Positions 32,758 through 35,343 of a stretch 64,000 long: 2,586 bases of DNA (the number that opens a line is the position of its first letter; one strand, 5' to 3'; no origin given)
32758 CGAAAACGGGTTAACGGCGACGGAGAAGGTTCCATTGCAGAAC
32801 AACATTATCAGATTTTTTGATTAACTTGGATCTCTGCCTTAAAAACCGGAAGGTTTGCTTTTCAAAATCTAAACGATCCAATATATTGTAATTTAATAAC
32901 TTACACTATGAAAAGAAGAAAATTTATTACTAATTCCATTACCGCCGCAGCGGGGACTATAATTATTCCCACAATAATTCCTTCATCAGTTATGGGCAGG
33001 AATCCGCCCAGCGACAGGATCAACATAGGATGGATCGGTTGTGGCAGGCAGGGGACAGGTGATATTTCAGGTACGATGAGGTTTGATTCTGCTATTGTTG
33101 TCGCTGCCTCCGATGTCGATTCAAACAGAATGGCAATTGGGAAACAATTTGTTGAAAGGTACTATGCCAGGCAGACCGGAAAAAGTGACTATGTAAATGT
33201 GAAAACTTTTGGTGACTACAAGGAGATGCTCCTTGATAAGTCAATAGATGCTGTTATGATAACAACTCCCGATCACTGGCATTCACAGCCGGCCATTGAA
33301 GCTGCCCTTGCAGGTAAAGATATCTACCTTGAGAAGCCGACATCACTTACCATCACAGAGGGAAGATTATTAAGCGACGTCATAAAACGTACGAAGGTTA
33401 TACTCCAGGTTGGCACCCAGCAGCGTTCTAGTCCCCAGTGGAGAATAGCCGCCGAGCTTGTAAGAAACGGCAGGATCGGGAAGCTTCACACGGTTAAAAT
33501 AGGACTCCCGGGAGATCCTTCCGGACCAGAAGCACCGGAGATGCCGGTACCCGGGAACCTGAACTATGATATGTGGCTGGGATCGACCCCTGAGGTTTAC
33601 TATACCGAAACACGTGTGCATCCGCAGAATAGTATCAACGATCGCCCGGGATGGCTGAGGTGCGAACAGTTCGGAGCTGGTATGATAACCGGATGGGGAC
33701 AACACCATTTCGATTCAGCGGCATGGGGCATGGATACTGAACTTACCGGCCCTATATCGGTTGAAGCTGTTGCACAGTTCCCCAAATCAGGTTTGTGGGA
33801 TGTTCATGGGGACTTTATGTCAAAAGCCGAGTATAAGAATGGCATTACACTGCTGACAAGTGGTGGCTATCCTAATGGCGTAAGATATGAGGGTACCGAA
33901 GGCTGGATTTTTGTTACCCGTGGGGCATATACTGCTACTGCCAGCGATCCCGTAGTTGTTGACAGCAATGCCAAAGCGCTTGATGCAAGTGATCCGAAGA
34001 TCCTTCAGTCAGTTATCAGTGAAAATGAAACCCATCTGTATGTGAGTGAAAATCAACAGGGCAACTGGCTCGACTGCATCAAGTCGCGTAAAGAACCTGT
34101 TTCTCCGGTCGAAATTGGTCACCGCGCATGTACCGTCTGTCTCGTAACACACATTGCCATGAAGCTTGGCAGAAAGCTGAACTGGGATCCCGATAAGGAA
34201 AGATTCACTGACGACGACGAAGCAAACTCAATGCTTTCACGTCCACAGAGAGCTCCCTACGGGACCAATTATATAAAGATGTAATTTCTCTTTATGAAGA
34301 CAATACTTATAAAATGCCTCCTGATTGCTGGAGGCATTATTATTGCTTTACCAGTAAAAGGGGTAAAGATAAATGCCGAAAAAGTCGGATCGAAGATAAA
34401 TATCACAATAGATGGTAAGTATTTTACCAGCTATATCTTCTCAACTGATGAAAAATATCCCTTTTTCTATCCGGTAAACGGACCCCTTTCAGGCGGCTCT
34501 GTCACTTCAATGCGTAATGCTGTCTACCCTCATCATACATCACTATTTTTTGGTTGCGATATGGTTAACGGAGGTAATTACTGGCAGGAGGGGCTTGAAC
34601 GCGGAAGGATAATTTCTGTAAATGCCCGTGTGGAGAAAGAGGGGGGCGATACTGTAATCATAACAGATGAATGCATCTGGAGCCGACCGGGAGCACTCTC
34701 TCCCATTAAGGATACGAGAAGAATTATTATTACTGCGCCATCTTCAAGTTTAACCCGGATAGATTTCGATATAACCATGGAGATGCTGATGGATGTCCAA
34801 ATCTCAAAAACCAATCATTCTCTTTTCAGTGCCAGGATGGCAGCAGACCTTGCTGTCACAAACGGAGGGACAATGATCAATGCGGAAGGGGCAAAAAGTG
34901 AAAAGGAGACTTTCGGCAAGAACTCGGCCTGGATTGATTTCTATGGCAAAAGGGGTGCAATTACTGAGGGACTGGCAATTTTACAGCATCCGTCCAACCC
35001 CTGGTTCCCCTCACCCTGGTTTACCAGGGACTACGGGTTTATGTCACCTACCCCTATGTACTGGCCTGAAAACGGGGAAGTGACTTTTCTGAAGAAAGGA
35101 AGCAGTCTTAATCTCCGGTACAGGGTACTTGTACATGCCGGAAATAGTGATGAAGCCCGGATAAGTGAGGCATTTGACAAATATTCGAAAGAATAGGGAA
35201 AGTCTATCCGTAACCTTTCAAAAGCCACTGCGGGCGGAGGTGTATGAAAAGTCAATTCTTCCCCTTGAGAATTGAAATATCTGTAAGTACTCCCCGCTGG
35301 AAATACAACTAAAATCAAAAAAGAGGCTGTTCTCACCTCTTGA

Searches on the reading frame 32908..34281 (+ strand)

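Call 84: search_protein_families(library=pfam, proteins=[window:32908-34281:+], max_evalue=0.0001)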
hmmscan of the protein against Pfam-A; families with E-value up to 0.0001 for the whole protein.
window:32908-34281:+ (458 aa): 2 families
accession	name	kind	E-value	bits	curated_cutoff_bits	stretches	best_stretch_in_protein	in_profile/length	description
PF19051.5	GFO_IDH_MocA_C2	-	2.6e-23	83.3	23.3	1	210-451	44-252/254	Oxidoreductase family, C-terminal alpha/beta domain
PF01408.29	GFO_IDH_MocA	-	2.1e-14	54.6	24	1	38-169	1-119/120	Oxidoreductase family, NAD-binding Rossmann fold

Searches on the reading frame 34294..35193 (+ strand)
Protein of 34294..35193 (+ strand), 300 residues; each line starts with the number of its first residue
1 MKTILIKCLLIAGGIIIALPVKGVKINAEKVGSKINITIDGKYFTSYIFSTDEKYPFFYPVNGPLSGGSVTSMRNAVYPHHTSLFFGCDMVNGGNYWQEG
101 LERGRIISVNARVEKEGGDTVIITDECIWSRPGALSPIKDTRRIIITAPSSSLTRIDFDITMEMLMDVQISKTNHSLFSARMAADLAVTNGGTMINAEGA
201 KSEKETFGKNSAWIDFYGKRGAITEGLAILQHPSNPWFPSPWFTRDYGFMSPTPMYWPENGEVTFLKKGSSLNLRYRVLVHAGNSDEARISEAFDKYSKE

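Call 84: search_protein_families(library=pfam, proteins=[window:34294-35193:+], max_evalue=0.0001)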
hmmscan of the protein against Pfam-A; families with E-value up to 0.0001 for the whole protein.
window:34294-35193:+ (300 aa): 1 family
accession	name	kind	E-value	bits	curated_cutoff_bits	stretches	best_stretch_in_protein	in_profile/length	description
PF14100.11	DUF6807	-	1.1e-58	199.5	27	1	35-294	2-269/270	Family of unknown function (DUF6807)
